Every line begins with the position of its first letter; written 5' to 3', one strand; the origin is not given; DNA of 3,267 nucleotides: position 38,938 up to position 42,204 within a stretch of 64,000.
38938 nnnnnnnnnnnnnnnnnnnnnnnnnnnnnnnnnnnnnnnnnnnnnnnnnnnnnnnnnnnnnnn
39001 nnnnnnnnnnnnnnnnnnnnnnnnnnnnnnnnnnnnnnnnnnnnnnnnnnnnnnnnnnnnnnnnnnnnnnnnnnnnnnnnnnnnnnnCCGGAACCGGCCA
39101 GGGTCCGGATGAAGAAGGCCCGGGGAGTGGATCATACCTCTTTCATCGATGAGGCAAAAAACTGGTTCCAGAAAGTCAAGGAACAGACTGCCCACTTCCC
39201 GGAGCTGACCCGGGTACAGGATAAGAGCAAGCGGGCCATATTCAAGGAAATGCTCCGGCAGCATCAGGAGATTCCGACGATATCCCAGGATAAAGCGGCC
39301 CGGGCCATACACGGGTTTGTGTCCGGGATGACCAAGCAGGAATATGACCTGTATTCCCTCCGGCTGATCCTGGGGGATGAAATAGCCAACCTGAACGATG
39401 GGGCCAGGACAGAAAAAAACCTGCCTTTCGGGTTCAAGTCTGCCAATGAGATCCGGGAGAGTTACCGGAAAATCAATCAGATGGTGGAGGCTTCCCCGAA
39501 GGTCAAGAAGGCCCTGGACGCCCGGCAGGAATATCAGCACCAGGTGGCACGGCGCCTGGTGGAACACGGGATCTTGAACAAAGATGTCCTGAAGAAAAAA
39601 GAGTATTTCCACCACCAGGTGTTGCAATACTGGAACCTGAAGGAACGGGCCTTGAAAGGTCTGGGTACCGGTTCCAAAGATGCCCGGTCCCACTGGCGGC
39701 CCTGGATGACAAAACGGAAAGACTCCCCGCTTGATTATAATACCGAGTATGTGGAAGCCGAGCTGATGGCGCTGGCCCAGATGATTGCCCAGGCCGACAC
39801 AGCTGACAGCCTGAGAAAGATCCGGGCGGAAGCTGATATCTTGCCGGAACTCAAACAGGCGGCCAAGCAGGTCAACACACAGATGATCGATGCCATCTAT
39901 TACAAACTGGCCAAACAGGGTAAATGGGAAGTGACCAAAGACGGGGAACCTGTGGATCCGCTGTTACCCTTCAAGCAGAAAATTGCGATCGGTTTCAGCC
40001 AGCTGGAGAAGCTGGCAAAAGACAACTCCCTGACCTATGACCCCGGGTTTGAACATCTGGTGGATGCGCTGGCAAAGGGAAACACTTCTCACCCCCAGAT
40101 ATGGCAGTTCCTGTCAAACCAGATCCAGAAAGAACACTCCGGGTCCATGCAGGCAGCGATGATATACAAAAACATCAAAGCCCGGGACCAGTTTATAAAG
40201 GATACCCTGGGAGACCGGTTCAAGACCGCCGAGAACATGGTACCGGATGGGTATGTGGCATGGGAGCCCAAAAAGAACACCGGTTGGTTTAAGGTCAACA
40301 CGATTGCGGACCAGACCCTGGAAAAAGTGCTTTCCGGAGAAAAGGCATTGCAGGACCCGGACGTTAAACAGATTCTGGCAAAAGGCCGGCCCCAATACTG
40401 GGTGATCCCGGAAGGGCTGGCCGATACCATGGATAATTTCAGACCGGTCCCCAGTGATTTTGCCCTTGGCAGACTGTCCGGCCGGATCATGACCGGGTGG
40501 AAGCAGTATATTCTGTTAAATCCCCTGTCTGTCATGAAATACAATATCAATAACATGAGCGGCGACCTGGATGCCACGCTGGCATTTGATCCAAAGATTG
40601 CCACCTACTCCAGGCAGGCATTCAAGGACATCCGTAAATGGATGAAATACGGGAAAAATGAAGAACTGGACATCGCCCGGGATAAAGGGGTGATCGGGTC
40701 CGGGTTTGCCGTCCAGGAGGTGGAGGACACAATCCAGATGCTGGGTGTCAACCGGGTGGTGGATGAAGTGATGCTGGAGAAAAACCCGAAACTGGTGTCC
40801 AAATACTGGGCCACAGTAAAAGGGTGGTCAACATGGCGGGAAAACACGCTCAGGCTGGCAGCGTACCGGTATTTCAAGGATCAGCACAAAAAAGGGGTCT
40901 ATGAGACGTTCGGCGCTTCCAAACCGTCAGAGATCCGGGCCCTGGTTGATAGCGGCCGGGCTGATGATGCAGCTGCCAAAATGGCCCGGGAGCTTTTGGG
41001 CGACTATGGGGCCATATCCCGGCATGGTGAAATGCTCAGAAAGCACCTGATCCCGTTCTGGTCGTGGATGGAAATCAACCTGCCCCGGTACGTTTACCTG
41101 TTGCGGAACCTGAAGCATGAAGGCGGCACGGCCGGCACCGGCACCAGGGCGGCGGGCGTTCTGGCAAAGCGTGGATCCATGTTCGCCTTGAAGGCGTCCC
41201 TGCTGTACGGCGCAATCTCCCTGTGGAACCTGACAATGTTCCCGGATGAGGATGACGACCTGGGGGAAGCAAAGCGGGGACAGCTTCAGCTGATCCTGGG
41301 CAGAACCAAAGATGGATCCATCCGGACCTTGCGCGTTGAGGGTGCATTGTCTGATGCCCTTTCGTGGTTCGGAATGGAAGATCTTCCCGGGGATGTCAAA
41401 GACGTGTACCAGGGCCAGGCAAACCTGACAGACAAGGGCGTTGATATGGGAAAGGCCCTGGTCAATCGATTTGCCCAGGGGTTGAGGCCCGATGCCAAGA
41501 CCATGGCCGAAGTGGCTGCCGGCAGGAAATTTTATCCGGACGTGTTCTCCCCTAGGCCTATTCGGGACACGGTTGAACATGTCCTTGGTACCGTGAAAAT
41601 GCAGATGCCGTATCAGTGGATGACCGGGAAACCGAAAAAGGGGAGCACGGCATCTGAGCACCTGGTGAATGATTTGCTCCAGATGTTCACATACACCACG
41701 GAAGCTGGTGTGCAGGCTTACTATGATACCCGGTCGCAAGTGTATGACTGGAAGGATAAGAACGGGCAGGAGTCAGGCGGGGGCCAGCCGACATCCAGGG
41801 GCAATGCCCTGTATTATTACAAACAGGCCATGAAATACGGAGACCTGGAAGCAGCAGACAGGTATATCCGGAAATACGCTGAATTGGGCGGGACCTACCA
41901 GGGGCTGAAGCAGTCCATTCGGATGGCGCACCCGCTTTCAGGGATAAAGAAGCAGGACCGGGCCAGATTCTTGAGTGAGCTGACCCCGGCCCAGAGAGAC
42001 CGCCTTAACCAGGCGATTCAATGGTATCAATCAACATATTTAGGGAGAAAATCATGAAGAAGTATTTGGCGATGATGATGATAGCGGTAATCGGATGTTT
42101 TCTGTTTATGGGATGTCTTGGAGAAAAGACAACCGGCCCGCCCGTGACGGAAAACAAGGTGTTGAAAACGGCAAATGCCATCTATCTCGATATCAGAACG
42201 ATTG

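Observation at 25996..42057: Single 16-kb ORF (~5,350 aa) closing the virion operon: a giant multi-enzyme protein, probably packaged and injected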

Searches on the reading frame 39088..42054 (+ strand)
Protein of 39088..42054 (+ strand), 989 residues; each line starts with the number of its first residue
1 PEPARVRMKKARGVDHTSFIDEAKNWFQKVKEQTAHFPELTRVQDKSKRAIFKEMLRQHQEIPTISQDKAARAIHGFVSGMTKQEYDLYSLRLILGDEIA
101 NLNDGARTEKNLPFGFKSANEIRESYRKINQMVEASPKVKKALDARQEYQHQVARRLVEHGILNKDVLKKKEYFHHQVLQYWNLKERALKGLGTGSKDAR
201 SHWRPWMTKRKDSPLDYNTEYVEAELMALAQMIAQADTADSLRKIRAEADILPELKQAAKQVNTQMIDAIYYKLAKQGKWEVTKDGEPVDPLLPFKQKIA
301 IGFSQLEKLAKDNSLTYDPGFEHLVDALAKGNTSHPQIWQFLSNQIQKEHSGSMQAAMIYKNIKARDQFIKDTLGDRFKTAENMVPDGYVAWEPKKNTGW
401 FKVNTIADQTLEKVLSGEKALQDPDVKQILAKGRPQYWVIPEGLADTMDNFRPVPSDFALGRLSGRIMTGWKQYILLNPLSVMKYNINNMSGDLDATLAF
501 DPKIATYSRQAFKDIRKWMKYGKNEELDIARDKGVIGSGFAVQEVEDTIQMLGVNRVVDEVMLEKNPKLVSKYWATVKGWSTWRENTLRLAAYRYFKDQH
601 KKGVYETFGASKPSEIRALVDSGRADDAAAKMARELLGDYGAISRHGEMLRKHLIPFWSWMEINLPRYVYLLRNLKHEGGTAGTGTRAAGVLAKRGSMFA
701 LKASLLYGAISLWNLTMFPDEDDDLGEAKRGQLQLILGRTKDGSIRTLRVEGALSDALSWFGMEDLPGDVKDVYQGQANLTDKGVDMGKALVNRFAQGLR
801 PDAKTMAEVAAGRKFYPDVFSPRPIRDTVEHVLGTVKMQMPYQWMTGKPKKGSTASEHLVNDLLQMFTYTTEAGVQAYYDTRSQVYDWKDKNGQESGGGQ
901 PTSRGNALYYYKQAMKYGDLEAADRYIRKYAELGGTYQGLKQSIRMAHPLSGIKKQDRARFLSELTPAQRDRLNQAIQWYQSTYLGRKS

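Call 43: search_protein_representatives(protein=window:39088-42054:+)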
Query: 989 residues. Proteins with E-value up to 0.001 (for the whole library): 2218; up to 1e-10: 1993; up to 1e-30: 1557. The best 150 are listed.
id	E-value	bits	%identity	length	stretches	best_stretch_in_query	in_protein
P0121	0.0e+00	1161.8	53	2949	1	3-985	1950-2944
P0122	0.0e+00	1049.9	50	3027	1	8-985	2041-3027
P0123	0.0e+00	1035.2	50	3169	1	5-986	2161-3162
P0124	0.0e+00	1030.3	51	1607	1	7-986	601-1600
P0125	1.9e-286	969.6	48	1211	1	3-984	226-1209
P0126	3.4e-274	929.1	46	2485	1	5-985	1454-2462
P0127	5.5e-272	921.7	47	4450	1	1-986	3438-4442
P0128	1.0e-267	907.6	47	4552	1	7-988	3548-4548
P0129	1.2e-266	904.1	47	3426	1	1-987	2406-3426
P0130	3.5e-265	899.2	47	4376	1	1-984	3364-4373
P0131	2.2e-263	893.3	47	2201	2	4-658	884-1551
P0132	7.4e-263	891.5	47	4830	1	7-988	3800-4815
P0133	6.2e-262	888.5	45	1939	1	6-984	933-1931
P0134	1.7e-256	870.4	46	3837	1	4-987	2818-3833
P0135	8.6e-236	801.9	42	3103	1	1-985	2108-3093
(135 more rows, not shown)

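Call 48: search_solved_structures(query=A4, max_evalue=1)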
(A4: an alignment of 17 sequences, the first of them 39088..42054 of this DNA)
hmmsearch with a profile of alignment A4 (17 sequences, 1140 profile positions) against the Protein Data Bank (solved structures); distinct sequences matched with E-value up to 1: 3.
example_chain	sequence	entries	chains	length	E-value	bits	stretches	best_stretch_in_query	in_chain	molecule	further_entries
9og0_C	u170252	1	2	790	0.26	12.5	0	145-202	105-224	Protein sel-1 homolog 1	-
5x9x_A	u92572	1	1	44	0.46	11.7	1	296-333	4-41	Metabotropic GABA-B receptor subtype 1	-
5gwm_A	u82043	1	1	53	0.5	11.6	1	296-334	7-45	Metabotropic GABA-B receptor subtype 1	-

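Call 59: find_related_loci(query=A4, collection=genome_contigs, flank=10000)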
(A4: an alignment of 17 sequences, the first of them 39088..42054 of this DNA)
Query A4 (989 aa) in genome_contigs; peptide patterns used: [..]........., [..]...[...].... (x = any residue, [..] = any of these).
102 stretches matched a pattern; 34 encode a relative of the query (tblastn E <= 1e-3); 32 distinct loci.
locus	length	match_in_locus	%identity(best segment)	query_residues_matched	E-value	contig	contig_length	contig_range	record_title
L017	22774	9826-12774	49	12-985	0e+0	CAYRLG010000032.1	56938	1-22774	MAG TPA_asm: uncultured Desulfobacterales bacterium isolate binchicken_co168_123 genome assembly, contig: NODE_882_lengt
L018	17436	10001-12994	49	8-985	0e+0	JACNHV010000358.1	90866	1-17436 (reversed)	MAG: Candidatus Desulfobacula maris NIOZ-UU_NODE_184_length_90866_cov_11.8643, whole genome shotgun sequence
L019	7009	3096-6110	48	1-985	0e+0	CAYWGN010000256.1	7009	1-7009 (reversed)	MAG TPA_asm: uncultured Desulfobacula sp. isolate binchicken_co243_219 genome assembly, contig: NODE_10371_length_7009_c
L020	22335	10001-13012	45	1-985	0e+0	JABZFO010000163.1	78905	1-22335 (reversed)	MAG: Desulfosarcina sp. isolate Grevelingen_8MPaII_metabat2.25 scaffold_427, whole genome shotgun sequence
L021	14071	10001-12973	41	7-985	0e+0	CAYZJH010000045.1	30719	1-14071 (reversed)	MAG TPA_asm: uncultured Desulfobacteraceae bacterium isolate binchicken_co168_4 genome assembly, contig: NODE_2590_lengt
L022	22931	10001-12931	40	7-985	0e+0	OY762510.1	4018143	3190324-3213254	MAG: uncultured Syntrophus sp. isolate ce8641d8-6ba7-4885-b5ca-0195441cf687 genome assembly, chromosome: 1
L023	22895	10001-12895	41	37-985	0e+0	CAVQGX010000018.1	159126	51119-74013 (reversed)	MAG: uncultured delta proteobacterium isolate MFD09779.bin.3.209 genome assembly, contig: contig_24091, whole genome sho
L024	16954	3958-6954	39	7-989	0e+0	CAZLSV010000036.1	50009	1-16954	MAG TPA_asm: uncultured Desulfatibacillum sp. isolate binchicken_co266_254 genome assembly, contig: NODE_1362_length_500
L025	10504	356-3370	48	1-985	0e+0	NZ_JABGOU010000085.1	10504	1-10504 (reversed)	MAG: Desulfobacula sp. isolate co234_bin15 co234_bin15_Ctg85, whole genome shotgun sequence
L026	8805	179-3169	40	7-988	0e+0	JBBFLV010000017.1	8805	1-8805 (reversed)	MAG: Anaerolineales bacterium isolate Uz-U4-34 NODE_4632_length_8805_cov_46.104000, whole genome shotgun sequence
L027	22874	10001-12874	40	31-987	0e+0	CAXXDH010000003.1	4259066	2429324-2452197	MAG: Desulfovibrionaceae bacterium isolate 908e55cc-3562-4718-80e3-675b26bf5ef5 genome assembly, contig: contig_3, whole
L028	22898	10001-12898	37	55-984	0e+0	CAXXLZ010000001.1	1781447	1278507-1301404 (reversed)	MAG: Thermodesulfobacteriota bacterium isolate 2fdc769d-9a05-4c3a-9363-a2f454578bb3 genome assembly, contig: contig_1, w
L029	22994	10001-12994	42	7-984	0e+0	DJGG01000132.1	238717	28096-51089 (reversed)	MAG TPA_asm: Desulfobacteraceae bacterium UBA5852 UBA5852_contig_432, whole genome shotgun sequence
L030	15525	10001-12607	47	7-988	4e-173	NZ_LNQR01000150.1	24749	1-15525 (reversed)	Candidatus Magnetominusculus xianensis strain HCH-1 contig150, whole genome shotgun sequence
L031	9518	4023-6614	46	8-984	3e-169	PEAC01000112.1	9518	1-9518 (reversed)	MAG: Nitrospirae bacterium MYbin6 scaffold765, whole genome shotgun sequence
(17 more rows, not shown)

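Call 60: find_related_loci(query=A4, collection=viral_contigs, flank=10000)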
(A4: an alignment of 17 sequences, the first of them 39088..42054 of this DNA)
Query A4 (989 aa) in viral_contigs; peptide patterns used: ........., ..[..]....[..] (x = any residue, [..] = any of these).
261 stretches matched a pattern; 192 encode a relative of the query (tblastn E <= 1e-3); the best 80 are kept; 80 distinct loci.
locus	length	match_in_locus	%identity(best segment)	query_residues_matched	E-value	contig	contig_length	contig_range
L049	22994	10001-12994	55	3-985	0e+0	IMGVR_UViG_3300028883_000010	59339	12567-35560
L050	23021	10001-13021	48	1-988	0e+0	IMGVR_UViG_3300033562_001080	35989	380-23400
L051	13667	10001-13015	48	1-985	0e+0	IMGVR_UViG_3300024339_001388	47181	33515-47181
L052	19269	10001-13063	45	1-984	0e+0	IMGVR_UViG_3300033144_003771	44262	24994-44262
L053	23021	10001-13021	44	7-984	0e+0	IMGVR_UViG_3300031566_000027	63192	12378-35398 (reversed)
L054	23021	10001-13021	44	1-989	0e+0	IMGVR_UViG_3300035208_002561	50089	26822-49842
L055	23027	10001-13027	44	1-984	0e+0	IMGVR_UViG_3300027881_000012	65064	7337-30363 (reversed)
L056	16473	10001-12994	42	7-984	0e+0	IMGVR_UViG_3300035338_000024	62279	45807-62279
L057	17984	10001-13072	44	1-985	0e+0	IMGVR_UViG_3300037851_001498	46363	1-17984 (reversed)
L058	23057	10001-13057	40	1-988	0e+0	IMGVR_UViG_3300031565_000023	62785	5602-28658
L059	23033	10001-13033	44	1-984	0e+0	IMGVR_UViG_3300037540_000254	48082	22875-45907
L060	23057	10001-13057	40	1-988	0e+0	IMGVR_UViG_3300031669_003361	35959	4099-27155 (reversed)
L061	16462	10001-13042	40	1-988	0e+0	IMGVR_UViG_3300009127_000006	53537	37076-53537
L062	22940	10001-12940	40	7-985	0e+0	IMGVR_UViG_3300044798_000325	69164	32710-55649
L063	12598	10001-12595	43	7-843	0e+0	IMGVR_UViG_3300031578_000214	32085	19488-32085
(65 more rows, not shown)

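Call 63: predict_structure(alignment_id=A4)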
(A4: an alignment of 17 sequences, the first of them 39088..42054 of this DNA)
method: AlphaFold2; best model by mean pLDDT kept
length: 989 residues; sequences in the alignment: 17
mean_pLDDT: 71.7   pTM: 0.61
mean pLDDT of the five models: 71.7, 69.6, 66.9, 62.9, 62.0
residues with pLDDT >= 90: 52; 70-90: 510; 50-70: 326; < 50: 101
segments of 3 or more residues with pLDDT < 50: 1-5, 7-9, 12-17, 188-215, 399-408, 428-434, 453-457, 655-657, 681-699, 752-754
pLDDT, mean of each block of 10 residues (from residue 1): 46 51 66 71 85 85 78 80 83 76 68 73 87 90 87 80 68 66 56 34 40 51 73 79 85 87 89 87 83 90 91 86 88 81 82 87 88 89 87 62 46 57 52 63 84 52 57 61 64 68 84 84 80 74 60 53 53 68 82 91 78 86 89 74 55 52 60 63 42 41 57 73 62 69 63 54 60 65 70 67 72 74 74 69 72 62 59 72 81 69 83 82 88 87 84 84 81 84 67
secondary structure, 60 per line:
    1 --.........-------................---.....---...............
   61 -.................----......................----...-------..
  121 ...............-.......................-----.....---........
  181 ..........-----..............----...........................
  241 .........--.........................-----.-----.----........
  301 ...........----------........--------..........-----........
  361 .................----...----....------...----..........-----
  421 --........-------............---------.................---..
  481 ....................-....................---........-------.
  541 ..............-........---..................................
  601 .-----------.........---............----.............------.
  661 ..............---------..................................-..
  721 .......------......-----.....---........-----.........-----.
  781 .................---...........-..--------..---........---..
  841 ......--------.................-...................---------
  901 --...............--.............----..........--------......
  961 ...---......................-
elements in order (helices of 4 or more, strands of 3 or more residues): H3-11 H19-34 H38-42 H46-60 H62-78 H83-104 H119-135 H137-159 H165-169 H173-190 H196-209 H214-249 H252-276 H293-311 H322-329 H338-347 H353-377 E389-392 H406-415 H423-430 E438-441 H442-449 H459-475 H479-500 H502-521 H525-532 H540-554 H556-563 H567-601 H613-621 H625-636 H641-653 H660-674 H684-717 H719-727 E734-739 E745-749 H753-760 H766-774 H780-797 H801-811 H828-835 H839-846 H855-867 E868-871 H873-891 H903-917 H920-932 H937-946 H955-963 H967-988

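Call 69: fold_search(model_id=the predicted structure, library=pdb)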
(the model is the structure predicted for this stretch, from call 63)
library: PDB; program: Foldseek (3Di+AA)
matches with E <= 10: 106; with E <= 0.001: 0
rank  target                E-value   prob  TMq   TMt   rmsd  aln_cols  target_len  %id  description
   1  3ea5_B                1.6e-01  0.08  0.08  0.08  30.6      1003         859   13  Kap95p Binding Induces the Switch Loops of RanGDP to adopt the GTP-bound Conformation: Implications for Nuclear Import (released 2008-10-21)
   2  5orq_A                1.7e-01  0.20  0.07  0.14  23.6       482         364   12  Crystal structure of designed cPPR-Telo1 in complex with ssDNA (released 2018-06-20)
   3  5i9d_A                2.8e-01  0.11  0.07  0.13  21.9       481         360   13  Crystal structure of designed pentatricopeptide repeat protein dPPR-U8A2 in complex with its target RNA U8A2 (released 2016-04-27)
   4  5i9h_A                4.3e-01  0.12  0.07  0.13  23.7       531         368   12  Crystal structure of designed pentatricopeptide repeat protein dPPR-U8G2 in complex with its target RNA U8G2 (released 2016-04-27)
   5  4m57                  7.2e-01  0.05  0.08  0.09  29.9       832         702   12  Crystal structure of the pentatricopeptide repeat protein PPR10 from maize (released 2013-10-30)
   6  7nyx_A                8.1e-01  0.02  0.05  0.04  83.8      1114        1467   11  Cryo-EM structure of the MukBEF-MatP-DNA monomer (closed conformation) (released 2021-07-07)
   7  9mw0_D                9.9e-01  0.05  0.07  0.09  33.4       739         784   10  Bipartite complex of MmpL5-AcpM from Mycolicibacterium smegmatis (released 2025-07-30)
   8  3s4w_A                1.1e+00  0.04  0.07  0.07  28.0       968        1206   11  Structure of the FANCI-FANCD2 complex (released 2011-07-27)
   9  7t7c_A                1.2e+00  0.06  0.07  0.06  31.9       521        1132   11  The hexagonal organization of Munc13-1 C1-C2B-MUN-C2C domains between lipid bilayers (released 2022-02-09)
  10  6qj3_A                1.3e+00  0.05  0.09  0.09  32.8       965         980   10  Crystal structure of the C. thermophilum condensin Ycs4-Brn1 subcomplex (released 2019-07-03)
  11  7r5k_C0               1.5e+00  0.03  0.06  0.05  35.7       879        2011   12  Human nuclear pore complex (constricted) (released 2022-06-22)
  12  6een_C                1.6e+00  0.05  0.07  0.13  21.6       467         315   13  Crystal structure of a designer Pentatrico Peptide RNA binding protein, bound to a complex RNA target and featuring an (released 2019-08-21)
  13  6een_D                1.8e+00  0.05  0.06  0.13  21.7       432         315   13  Crystal structure of a designer Pentatrico Peptide RNA binding protein, bound to a complex RNA target and featuring an (released 2019-08-21)
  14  9gm7_A                1.8e+00  0.01  0.05  0.04  80.5      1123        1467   12  MukBEF in a nucleotide-bound state with open neck gate (monomer) (released 2025-03-26)
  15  7r5k_K0               1.9e+00  0.05  0.10  0.09  30.8       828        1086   11  Human nuclear pore complex (constricted) (released 2022-06-22)
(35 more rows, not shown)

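Call 70: fold_search(model_id=the predicted structure, library=viral)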
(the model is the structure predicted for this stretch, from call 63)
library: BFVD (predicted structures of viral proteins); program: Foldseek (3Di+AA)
matches with E <= 10: 262; with E <= 0.001: 20
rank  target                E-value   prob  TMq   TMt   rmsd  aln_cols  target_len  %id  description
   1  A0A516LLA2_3          5.2e-25  1.00  0.50  0.42  26.9      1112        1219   20  (no name in the UniProt tables at hand)
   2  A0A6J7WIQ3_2          4.2e-12  1.00  0.41  0.41  18.8      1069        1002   15  Large polyvalent protein associated domain-containing protein [uncultured Caudovirales phage]
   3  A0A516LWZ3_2          4.2e-08  1.00  0.39  0.34  14.8      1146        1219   12  (no name in the UniProt tables at hand)
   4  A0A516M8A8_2          4.5e-07  1.00  0.26  0.24  34.1      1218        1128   12  (no name in the UniProt tables at hand)
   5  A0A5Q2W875            1.3e-06  1.00  0.24  0.20  29.2      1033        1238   12  (no name in the UniProt tables at hand)
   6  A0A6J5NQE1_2          7.1e-06  1.00  0.26  0.31  23.9      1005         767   13  Zeta toxin domain containing protein [uncultured Caudovirales phage]
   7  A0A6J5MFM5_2          3.7e-05  1.00  0.26  0.26  22.4      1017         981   12  ART-PolyVal-like domain-containing protein [uncultured Caudovirales phage]
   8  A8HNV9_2              5.3e-05  1.00  0.36  0.30  16.8      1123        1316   12  (no name in the UniProt tables at hand)
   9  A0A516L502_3          7.6e-05  1.00  0.33  0.31  17.8      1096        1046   11  (no name in the UniProt tables at hand)
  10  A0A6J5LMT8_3          9.3e-05  1.00  0.28  0.26  22.5       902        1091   13  Uncharacterized protein [uncultured Caudovirales phage]
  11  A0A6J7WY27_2          9.3e-05  1.00  0.22  0.22  34.9       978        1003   13  Large polyvalent protein associated domain-containing protein [uncultured Caudovirales phage]
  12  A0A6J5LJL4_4          1.1e-04  1.00  0.32  0.26  18.2      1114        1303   11  LT_GEWL domain containing protein [uncultured Caudovirales phage]
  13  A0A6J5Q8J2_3          1.2e-04  1.00  0.33  0.31  19.4      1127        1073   10  RelA/SpoT [uncultured Caudovirales phage]
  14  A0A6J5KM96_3          2.0e-04  1.00  0.20  0.15  30.6      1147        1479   10  AdoMet_MTases domain containing protein [uncultured Caudovirales phage]
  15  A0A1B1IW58            2.4e-04  1.00  0.31  0.23  32.2      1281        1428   12  (no name in the UniProt tables at hand)
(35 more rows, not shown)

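Call 97: search_dna_similar(query=window:39088-42054:+, collection=plasmids, mode=protein, max_rows=8)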
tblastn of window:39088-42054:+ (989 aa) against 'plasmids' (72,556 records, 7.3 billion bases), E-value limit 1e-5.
No match.
